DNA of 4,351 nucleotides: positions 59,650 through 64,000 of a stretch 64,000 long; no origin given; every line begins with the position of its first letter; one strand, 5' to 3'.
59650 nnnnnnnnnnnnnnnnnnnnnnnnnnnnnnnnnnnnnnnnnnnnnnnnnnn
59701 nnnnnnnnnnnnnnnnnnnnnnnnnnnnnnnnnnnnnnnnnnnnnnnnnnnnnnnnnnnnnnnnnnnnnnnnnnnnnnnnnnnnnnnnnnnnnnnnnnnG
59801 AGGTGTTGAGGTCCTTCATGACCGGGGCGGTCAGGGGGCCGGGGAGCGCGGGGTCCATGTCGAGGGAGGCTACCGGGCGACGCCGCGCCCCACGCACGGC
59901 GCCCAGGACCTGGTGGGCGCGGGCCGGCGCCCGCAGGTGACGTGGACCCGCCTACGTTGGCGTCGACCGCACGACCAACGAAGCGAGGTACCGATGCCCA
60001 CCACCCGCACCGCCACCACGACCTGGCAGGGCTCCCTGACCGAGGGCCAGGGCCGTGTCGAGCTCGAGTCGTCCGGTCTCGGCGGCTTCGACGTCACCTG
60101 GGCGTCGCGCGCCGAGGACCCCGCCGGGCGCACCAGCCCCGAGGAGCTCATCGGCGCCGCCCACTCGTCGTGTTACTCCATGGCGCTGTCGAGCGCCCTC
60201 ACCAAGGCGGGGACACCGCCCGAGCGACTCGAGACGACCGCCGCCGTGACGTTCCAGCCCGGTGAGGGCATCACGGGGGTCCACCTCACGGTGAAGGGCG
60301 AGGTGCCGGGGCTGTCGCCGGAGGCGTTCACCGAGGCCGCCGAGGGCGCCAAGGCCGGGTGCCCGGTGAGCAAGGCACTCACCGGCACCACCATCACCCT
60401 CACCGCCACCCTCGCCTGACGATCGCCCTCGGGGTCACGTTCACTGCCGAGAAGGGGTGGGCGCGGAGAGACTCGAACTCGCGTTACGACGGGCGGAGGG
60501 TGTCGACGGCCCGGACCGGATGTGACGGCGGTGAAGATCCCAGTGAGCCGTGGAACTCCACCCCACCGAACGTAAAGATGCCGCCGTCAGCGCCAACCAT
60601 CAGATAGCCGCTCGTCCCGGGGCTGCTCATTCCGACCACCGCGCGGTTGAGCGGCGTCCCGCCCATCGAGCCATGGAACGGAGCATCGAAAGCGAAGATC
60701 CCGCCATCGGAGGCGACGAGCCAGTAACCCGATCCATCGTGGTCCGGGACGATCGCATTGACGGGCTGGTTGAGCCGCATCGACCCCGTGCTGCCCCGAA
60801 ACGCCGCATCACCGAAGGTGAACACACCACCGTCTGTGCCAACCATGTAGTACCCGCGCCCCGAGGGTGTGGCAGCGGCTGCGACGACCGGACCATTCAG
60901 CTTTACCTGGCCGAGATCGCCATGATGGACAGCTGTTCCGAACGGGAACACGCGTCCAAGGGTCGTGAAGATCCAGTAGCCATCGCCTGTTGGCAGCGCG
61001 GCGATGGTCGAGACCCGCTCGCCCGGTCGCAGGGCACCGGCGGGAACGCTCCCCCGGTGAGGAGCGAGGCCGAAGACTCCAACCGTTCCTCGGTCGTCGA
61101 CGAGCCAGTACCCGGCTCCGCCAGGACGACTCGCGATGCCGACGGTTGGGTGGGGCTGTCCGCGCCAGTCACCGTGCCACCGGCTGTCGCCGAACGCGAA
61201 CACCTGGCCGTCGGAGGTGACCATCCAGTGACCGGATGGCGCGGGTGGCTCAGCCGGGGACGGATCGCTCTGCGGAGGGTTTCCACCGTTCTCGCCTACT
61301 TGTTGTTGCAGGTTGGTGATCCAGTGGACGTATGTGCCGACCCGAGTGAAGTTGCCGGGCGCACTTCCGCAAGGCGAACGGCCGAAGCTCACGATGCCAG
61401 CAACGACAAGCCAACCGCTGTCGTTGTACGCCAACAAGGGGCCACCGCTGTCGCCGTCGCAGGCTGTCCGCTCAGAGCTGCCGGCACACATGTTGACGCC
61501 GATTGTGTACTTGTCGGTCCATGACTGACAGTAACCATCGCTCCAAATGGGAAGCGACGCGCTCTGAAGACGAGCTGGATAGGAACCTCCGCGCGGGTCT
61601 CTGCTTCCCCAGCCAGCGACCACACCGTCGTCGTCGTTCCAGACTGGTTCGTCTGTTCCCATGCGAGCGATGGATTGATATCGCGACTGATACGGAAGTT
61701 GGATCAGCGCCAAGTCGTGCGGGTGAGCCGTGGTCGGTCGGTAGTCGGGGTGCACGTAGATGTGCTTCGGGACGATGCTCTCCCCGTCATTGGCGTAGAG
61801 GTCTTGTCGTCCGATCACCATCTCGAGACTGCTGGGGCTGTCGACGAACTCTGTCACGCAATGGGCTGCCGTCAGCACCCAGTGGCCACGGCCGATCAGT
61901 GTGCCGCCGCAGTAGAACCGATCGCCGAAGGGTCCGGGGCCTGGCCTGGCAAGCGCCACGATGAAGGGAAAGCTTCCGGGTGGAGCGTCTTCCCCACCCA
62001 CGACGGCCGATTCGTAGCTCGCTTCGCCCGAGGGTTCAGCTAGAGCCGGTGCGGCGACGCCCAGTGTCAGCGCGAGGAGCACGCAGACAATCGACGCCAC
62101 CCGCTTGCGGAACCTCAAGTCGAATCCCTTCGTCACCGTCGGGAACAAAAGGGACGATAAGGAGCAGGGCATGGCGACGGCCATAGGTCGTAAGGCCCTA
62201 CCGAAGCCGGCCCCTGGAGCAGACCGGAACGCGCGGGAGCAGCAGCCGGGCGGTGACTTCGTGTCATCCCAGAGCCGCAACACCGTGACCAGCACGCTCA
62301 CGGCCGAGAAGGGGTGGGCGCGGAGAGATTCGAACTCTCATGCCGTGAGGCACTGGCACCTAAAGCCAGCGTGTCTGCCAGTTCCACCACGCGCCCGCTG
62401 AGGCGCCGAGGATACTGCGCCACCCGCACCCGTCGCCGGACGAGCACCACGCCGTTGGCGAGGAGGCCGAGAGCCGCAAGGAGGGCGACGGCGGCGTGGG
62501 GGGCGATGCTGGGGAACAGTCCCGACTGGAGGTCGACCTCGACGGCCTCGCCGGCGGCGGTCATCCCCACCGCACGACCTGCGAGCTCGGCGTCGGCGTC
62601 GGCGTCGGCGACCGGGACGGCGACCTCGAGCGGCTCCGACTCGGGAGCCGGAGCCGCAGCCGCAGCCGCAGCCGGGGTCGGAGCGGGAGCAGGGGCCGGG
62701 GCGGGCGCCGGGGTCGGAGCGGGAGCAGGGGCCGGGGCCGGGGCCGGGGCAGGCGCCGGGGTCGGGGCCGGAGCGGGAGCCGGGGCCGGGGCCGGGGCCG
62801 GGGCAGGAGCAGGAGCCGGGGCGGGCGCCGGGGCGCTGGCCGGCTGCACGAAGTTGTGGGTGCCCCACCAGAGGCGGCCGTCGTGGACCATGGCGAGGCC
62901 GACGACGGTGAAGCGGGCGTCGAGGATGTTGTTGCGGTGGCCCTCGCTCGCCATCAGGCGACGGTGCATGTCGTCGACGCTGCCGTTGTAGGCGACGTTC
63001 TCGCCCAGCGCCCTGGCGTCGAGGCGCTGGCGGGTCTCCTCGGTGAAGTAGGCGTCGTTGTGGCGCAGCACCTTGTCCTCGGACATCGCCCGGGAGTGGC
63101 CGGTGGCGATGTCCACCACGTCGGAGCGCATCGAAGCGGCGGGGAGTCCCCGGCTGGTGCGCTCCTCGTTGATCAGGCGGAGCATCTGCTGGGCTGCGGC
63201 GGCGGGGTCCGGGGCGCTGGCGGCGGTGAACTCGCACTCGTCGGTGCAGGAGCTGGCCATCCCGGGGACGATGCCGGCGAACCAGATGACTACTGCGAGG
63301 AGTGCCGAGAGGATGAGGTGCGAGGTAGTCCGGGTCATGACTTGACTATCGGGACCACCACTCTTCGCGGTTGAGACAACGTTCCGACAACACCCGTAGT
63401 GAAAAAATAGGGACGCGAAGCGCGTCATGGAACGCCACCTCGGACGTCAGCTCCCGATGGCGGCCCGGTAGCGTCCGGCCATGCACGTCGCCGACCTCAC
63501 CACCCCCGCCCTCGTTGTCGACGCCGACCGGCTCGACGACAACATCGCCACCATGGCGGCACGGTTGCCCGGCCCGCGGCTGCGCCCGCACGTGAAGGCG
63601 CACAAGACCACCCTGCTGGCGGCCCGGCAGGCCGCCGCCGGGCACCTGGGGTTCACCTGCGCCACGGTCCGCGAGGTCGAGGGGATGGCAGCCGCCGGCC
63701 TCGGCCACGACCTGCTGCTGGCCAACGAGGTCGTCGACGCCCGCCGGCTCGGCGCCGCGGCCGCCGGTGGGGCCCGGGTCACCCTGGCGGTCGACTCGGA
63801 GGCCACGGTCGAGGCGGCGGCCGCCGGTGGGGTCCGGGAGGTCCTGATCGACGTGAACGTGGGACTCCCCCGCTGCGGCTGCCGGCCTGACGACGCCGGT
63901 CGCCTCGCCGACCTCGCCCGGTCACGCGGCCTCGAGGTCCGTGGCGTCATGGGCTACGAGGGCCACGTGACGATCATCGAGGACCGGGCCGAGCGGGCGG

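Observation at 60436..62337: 1.9-kb single-gene cassette flanked by a 45-bp duplication of the tRNA-Leu(UAG) 3' end, with no recombinase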

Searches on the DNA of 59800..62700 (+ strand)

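Call 10: search_rna_families(source=window, start=59800, end=62700, threshold=evalue, max_evalue=1)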
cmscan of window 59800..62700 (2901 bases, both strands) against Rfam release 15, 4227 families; matches with E-value up to 1: 2.
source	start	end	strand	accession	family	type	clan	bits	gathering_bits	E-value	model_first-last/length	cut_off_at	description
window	62315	62396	-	RF00005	tRNA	Gene; tRNA;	CL00001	54.1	29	3.5e-10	1-71/71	no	tRNA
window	62488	62575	+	RF00434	BTE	Cis-reg;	-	20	45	0.39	1-99/99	no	Luteovirus cap-independent translation element (BTE)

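Call 57: search_dna_similar(query=window:60436-62337:+, collection=phages, mode=distant, max_rows=10)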
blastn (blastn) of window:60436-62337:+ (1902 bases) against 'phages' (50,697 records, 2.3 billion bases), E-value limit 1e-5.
No match.

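Call 58: search_dna_similar(query=window:60436-62337:+, collection=plasmids, mode=distant, max_rows=10)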
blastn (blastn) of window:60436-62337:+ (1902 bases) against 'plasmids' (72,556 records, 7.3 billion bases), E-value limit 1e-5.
No match.

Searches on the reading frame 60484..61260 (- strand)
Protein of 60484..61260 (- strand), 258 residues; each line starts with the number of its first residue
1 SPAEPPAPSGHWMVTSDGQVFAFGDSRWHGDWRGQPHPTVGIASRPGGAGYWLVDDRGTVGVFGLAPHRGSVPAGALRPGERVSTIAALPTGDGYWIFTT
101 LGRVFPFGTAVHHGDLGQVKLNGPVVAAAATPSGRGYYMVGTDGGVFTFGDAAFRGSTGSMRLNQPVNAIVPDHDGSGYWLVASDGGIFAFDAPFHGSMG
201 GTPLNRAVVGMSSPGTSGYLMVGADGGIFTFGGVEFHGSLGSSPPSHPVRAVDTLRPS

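Call 70: search_solved_structures(query=window:60484-61260:-, max_evalue=1)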
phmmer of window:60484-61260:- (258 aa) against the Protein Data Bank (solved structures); distinct sequences matched with E-value up to 1: 3.
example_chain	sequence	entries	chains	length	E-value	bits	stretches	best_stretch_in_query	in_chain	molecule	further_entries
8vwr_A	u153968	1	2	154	0.56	12.5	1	88-120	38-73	Acyl dehydratase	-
4v4b_AE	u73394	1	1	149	0.69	12.2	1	61-119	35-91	40S ribosomal protein S2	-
5it7_C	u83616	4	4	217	0.75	12.1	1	61-121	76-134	KLLA0F09812p | Ribosomal protein uS5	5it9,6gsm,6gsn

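Call 90: predict_structure(alignment_id=A5)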
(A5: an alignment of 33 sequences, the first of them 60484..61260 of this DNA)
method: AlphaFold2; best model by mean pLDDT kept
length: 258 residues; sequences in the alignment: 33
mean_pLDDT: 96.1   pTM: 0.92
mean pLDDT of the five models: 96.1, 96.0, 95.9, 95.6, 95.6
residues with pLDDT >= 90: 242; 70-90: 14; 50-70: 2; < 50: 0
segments of 3 or more residues with pLDDT < 50: none
pLDDT, mean of each block of 10 residues (from residue 1): 82 98 97 96 96 98 98 98 98 98 98 98 97 98 98 97 96 96 98 96 95 91 98 95 95 91
secondary structure, 60 per line:
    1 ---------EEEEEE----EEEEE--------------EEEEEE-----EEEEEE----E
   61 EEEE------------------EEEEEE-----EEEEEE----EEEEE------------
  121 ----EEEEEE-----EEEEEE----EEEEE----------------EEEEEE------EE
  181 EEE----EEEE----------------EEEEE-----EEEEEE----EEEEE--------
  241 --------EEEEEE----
elements in order: E10-15 E20-24 E39-44 E50-55 E60-64 E83-88 E94-99 E104-108 E125-130 E136-141 E146-150 E167-172 E179-183 E188-191 E208-212 E218-223 E228-232 E249-254

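Call 92: fold_search(model_id=the predicted structure, library=pdb)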
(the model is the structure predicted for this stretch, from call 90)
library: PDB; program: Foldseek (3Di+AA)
matches with E <= 10: 1976; with E <= 0.001: 1294
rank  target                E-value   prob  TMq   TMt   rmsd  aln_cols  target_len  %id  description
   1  1gxr_B                6.6e-08  1.00  0.56  0.46   8.3       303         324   12  WD40 Region of Human Groucho/TLE1 (released 2002-06-13)
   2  5m89_A                1.1e-07  1.00  0.54  0.44   6.9       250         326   20  Spliceosome component (released 2018-03-14)
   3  5oql_A                1.1e-07  1.00  0.50  0.19   9.3       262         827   15  Cryo-EM structure of the 90S pre-ribosome from Chaetomium thermophilum (released 2017-10-11)
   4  8glv_Cp               1.3e-07  1.00  0.46  0.13  13.0       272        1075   12  96-nm repeat unit of doublet microtubules from Chlamydomonas reinhardtii flagella (released 2023-05-31)
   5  7bid                  1.7e-07  1.00  0.65  0.59   5.1       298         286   13  Crystal structure of v31WRAP-T, a 7-bladed designer protein (released 2021-09-22)
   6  4nsx                  1.8e-07  1.00  0.55  0.26   5.4       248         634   14  Crystal Structure of the Utp21 tandem WD Domain (released 2014-02-19)
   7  7bie_A                2.0e-07  1.00  0.55  0.51   5.5       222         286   14  Crystal structure of nvWrap-T, a 7-bladed symmetric propeller (released 2021-09-22)
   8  3ow8_B                2.0e-07  1.00  0.63  0.57   6.6       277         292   14  Crystal Structure of the WD repeat-containing protein 61 (released 2010-09-29)
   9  9y6s_9W               2.3e-07  1.00  0.49  0.16  11.7       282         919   15  96-nm repeat of the Leishmania tarentolae doublet microtubule (released 2025-12-17)
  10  5yzv_C                2.4e-07  1.00  0.59  0.53   5.3       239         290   17  Biophysical and structural characterization of the thermostable WD40 domain of a prokaryotic protein, Thermomonospora  (released 2018-10-03)
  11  5i2t                  2.4e-07  1.00  0.42  0.20  17.4       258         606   13  Domain characterization of the WD protein Pwp2 and their relevance in ribosome biogenesis (released 2017-06-21)
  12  3ow8_C                2.5e-07  1.00  0.60  0.52   6.3       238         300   15  Crystal Structure of the WD repeat-containing protein 61 (released 2010-09-29)
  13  8geh_B                2.5e-07  1.00  0.57  0.46   7.7       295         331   11  CryoEM structure of beta-2-adrenergic receptor in complex with nucleotide-free Gs heterotrimer (#18 of 20) (released 2024-03-06)
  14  6f9n_B                2.5e-07  1.00  0.55  0.42   9.9       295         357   12  CRYSTAL STRUCTURE OF THE HUMAN CPSF160-WDR33 COMPLEX (released 2018-01-03)
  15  8qo9_v                2.7e-07  1.00  0.52  0.29   5.7       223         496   12  Cryo-EM structure of a human spliceosomal B complex protomer (released 2024-01-24)
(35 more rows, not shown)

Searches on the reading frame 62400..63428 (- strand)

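Call 6: search_protein_families(library=pfam, proteins=[window:62400-63428:-])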
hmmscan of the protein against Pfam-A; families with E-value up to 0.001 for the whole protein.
window:62400-63428:- (343 aa): 1 family
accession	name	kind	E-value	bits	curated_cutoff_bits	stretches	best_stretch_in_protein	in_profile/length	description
PF00188.32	CAP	-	4.4e-10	40.9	21.1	1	83-186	1-108/117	Cysteine-rich secretory protein family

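Call 71: search_protein_families(library=ncbifam, proteins=[window:62400-63428:-], max_evalue=0.01)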
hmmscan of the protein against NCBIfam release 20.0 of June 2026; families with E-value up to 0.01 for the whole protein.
window:62400-63428:- (343 aa): 3 families
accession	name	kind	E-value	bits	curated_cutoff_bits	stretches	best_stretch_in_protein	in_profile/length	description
TIGR02909.1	spore_YkwD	subfamily_domain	6.2e-15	55.2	171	1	78-186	4-117/127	uncharacterized protein, YkwD family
NF033761.1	gliding_GltJ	equivalog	2.6e-05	23.5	450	1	58-277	265-485/671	adventurous gliding motility protein GltJ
NF052539.1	DivAsocLipDalA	equivalog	5.2e-05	23.1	200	1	64-189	33-165/169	divisome-associated lipoprotein DalA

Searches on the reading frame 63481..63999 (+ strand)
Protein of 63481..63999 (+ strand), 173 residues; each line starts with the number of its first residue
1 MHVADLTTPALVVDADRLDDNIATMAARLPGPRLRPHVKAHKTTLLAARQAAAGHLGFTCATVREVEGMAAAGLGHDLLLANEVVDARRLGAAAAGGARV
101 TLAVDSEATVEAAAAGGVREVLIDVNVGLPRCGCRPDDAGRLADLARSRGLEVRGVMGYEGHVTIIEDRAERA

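Call 87: search_protein_families(library=pfam, proteins=[window:63481-63999:+], max_evalue=0.001)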
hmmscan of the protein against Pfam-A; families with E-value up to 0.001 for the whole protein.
window:63481-63999:+ (173 aa): 1 family
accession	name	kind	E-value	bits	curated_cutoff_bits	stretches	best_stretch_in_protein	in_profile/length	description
PF01168.26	Ala_racemase_N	-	1.8e-20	74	24.1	1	13-163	1-159/220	Alanine racemase, N-terminal domain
